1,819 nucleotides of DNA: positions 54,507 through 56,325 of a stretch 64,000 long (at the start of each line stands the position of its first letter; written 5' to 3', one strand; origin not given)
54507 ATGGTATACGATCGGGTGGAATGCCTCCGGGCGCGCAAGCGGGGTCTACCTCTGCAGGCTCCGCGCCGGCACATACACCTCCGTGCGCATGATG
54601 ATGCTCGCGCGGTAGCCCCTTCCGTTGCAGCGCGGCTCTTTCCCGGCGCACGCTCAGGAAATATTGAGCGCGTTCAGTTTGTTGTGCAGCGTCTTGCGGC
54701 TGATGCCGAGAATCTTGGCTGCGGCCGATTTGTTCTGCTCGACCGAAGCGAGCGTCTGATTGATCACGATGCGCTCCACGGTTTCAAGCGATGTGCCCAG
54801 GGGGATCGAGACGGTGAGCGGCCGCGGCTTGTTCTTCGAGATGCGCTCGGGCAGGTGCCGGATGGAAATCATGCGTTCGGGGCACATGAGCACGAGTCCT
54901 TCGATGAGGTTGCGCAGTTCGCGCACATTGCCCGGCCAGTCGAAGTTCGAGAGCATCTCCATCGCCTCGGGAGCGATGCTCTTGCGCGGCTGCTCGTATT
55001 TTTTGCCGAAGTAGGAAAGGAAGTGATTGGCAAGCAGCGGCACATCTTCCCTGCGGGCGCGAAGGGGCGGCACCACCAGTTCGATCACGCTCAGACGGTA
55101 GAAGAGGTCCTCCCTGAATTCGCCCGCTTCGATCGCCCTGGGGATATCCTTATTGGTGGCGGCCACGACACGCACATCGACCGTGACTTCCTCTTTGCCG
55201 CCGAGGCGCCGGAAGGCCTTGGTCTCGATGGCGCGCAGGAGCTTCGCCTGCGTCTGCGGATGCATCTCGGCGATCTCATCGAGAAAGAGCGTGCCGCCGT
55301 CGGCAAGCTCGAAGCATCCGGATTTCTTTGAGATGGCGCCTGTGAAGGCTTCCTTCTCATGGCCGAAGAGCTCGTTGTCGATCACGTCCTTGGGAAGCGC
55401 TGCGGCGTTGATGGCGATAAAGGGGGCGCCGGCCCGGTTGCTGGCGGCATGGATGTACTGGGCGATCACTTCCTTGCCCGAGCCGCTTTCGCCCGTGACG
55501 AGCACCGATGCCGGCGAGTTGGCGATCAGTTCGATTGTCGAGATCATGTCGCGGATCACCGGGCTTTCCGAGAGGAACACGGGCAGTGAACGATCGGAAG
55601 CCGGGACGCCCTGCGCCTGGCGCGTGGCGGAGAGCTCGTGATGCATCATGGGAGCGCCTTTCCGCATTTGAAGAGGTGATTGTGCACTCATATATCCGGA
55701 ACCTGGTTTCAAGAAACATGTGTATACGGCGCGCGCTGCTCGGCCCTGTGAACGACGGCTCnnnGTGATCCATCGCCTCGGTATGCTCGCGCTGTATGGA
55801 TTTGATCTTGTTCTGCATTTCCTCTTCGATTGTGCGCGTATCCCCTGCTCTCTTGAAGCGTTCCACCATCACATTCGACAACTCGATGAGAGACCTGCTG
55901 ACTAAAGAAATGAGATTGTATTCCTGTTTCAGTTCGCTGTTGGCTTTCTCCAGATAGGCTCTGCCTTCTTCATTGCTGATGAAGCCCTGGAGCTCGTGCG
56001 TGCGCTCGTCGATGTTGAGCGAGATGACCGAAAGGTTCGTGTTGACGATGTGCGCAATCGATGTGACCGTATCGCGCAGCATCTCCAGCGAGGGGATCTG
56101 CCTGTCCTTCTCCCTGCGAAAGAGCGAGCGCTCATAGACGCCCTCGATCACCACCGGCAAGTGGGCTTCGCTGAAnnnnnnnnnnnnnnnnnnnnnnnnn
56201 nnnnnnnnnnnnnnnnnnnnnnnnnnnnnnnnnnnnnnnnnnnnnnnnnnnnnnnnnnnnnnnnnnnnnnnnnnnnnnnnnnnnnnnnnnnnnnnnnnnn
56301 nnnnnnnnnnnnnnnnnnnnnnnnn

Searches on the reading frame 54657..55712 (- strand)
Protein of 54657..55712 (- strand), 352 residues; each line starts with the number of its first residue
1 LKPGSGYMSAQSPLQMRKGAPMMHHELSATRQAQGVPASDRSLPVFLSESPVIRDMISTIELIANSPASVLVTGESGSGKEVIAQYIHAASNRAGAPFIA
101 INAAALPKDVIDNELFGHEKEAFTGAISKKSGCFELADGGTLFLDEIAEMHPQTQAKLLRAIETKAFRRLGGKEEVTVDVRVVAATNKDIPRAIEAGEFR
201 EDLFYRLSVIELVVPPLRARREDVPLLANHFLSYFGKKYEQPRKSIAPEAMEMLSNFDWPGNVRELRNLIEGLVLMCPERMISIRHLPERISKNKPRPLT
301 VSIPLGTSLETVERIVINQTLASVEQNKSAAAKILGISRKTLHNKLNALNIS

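Call 6: search_protein_families(library=pfam, proteins=[window:54657-55712:-], max_evalue=0.01)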
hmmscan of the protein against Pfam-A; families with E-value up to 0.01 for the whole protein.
window:54657-55712:- (352 aa): 11 families
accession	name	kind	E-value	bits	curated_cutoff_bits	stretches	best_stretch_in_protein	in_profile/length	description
PF00158.32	Sigma54_activat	-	7.7e-66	221.4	20.2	1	48-212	3-167/168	Sigma-54 interaction domain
PF25601.1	AAA_lid_14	-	2e-28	98.5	27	1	218-297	1-80/87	AAA+ ATPase lid domain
PF14532.12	Sigma54_activ_2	-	3.2e-26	92.7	25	1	48-217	2-138/138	Sigma-54 interaction domain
PF02954.25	HTH_8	-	2.3e-11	43.7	22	1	308-348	1-41/42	Bacterial regulatory protein, Fis family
PF07728.20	AAA_5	-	8.1e-10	39.3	22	1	70-188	2-123/139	AAA domain (dynein-related subfamily)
PF01078.27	Mg_chelatase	-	7.9e-06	25.9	20.3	1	125-187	93-157/207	Magnesium chelatase, subunit ChlI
PF00004.35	AAA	-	2.1e-05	25.4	21.2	1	70-194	1-114/131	ATPase family associated with various cellular activities (AAA)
PF00493.29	MCM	-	0.00079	19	23.3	1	69-166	59-149/224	MCM P-loop domain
PF07724.20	AAA_2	-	0.00095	19.7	27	1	68-178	4-115/166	AAA domain (Cdc48 subfamily)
PF07726.17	AAA_3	-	0.00099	19.4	27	1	70-187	2-111/131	ATPase family associated with various cellular activities (AAA)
PF13191.12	AAA_16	-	0.0013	19.7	32.6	1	65-166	22-124/167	AAA ATPase domain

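Call 7: search_protein_families(library=ncbifam, proteins=[window:54657-55712:-], max_evalue=0.01)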
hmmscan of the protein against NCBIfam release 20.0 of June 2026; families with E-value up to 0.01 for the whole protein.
window:54657-55712:- (352 aa): 34 families (the best 25 are shown)
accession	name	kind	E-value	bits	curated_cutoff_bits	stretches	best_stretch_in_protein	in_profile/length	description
NF041552.1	TF_PrdR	equivalog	4.3e-101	339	795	1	43-348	266-575/577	sigma-54 dependent transcriptional regulator PrdR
NF008469.0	PRK11361.1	equivalog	1e-96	324.4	714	1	45-351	144-456/461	acetoacetate metabolism transcriptional regulator AtoC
TIGR01818.1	ntrC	equivalog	1.9e-96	323.7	558.6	2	40-295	130-385/463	nitrogen regulation protein NR(I)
TIGR01817.1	nifA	equivalog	4.7e-95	319.4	528.85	1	40-318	192-470/534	nif-specific transcriptional activator NifA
TIGR02915.1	PEP_resp_reg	equivalog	2.5e-93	313.4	502.6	1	41-351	136-444/445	PEP-CTERM-box response regulator transcription factor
NF050807.1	TransRegFlbDCaul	equivalog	2.7e-93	313.3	750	1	46-348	120-437/454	sigma-54-dependent transcriptional regulator FlbD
NF038308.1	RNA_repair_RtcR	equivalog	1.6e-89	301.1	650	1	48-344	184-506/530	RNA repair transcriptional activator RtcR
NF003451.0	PRK05022.1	equivalog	7.5e-89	298.8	476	1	40-351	186-510/512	nitric oxide reductase transcriptional regulator NorR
NF007689.0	PRK10365.1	equivalog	1.4e-88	297.6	760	1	24-346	118-439/441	sigma-54-dependent response regulator transcription factor ZraR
NF051870.1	NAssimRespRegNtrX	equivalog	3.9e-84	283.1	600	1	46-350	141-451/452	nitrogen assimilation response regulator NtrX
NF041946.1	LuxO_transreg_Vib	equivalog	6.4e-84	282.4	800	1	31-294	120-383/463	quorum-sensing sigma-54 dependent transcriptional regulator LuxO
NF041906.1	V4R_TF_MobR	exception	7.1e-80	269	999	1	44-347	232-542/544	phenol degradation transcriptional regulator MobR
TIGR02974.1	phageshock_pspF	equivalog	3e-79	266.7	443.55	1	47-286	2-242/336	phage shock protein operon transcriptional activator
NF008176.1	PRK10923.1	equivalog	1.6e-78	264.4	620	1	43-294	137-388/469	nitrogen regulation protein NR(I)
NF011695.0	PRK15115.1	equivalog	5.8e-78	262.6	763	1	36-285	126-376/445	two-component system response regulator GlrR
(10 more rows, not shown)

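Call 70: find_related_loci(query=window:54657-55712:-, collection=metagenome_contigs, flank=10000)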
Query window:54657-55712:- (352 aa) in metagenome_contigs; peptide patterns used: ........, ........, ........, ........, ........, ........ (x = any residue, [..] = any of these).
600 stretches matched a pattern (row limit reached: there are more); 580 encode a relative of the query (tblastn E <= 1e-3); the best 80 are kept; 80 distinct loci.
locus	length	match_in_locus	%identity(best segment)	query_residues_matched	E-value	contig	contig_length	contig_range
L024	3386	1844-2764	58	44-347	3e-125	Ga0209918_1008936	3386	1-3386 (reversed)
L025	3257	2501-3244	63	44-291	2e-111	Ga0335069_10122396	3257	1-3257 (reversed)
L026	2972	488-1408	50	41-347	2e-102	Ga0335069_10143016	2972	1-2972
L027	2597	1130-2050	51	46-351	4e-103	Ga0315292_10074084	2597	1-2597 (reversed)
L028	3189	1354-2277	52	46-351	3e-101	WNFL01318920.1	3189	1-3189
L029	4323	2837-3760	50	46-351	2e-99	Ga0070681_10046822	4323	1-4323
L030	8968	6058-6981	50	46-351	9e-99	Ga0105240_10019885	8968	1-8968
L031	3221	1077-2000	50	46-351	2e-100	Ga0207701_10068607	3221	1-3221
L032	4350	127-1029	52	50-349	2e-98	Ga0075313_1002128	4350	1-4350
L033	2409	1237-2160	50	46-351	9e-102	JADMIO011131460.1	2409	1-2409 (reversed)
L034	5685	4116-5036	51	46-351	6e-98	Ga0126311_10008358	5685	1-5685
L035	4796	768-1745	49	15-347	1e-97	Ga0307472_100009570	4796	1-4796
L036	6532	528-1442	50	46-349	2e-97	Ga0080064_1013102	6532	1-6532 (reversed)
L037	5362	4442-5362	50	45-349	2e-97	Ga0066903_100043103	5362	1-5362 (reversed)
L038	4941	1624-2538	51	46-349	9e-97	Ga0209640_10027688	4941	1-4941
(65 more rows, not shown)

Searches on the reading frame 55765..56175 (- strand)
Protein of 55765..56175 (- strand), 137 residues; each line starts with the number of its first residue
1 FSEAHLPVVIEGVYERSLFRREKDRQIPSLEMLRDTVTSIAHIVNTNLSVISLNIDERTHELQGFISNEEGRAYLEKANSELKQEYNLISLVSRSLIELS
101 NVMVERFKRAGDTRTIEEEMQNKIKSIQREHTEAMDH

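Call 74: search_protein_families(library=pfam, proteins=[window:55765-56175:-], max_evalue=10)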
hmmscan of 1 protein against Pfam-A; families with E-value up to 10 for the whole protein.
window:55765-56175:- (137 aa): 0 families
